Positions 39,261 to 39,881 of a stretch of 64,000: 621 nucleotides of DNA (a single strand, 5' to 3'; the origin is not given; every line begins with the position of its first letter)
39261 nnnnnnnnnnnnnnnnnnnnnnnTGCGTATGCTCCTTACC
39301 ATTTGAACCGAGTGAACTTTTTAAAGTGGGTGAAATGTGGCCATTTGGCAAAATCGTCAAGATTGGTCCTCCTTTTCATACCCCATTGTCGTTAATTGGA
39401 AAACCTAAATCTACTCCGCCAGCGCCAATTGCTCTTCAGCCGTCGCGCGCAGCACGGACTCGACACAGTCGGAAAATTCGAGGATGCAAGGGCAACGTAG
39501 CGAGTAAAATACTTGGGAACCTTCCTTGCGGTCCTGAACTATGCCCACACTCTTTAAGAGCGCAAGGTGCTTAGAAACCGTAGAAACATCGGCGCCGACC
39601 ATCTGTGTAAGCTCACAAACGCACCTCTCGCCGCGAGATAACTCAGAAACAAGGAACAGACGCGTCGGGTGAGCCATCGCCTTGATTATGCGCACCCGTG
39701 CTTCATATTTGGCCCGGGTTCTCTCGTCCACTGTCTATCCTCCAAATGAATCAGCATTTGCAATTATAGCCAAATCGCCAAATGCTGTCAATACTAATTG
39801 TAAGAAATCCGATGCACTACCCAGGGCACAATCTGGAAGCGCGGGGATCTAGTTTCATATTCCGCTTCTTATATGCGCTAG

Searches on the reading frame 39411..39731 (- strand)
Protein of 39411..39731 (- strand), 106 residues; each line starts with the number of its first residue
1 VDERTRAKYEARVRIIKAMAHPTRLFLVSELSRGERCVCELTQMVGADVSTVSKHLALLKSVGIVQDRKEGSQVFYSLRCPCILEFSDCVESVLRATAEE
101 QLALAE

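Call 5: search_protein_families(library=pfam, proteins=[window:39411-39731:-], max_evalue=0.01)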
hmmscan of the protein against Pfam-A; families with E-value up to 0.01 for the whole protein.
window:39411-39731:- (106 aa): 3 families
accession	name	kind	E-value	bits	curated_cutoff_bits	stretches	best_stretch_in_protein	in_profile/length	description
PF01022.26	HTH_5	-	9.7e-14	51.4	22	1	21-66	1-46/47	Bacterial regulatory protein, arsR family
PF12840.13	HTH_20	-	3.4e-05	24.2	27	1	19-65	1-48/51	Helix-turn-helix domain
PF25212.1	HVO_A0114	-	0.00072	19.7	27.6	1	22-73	22-74/84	HVO_A0114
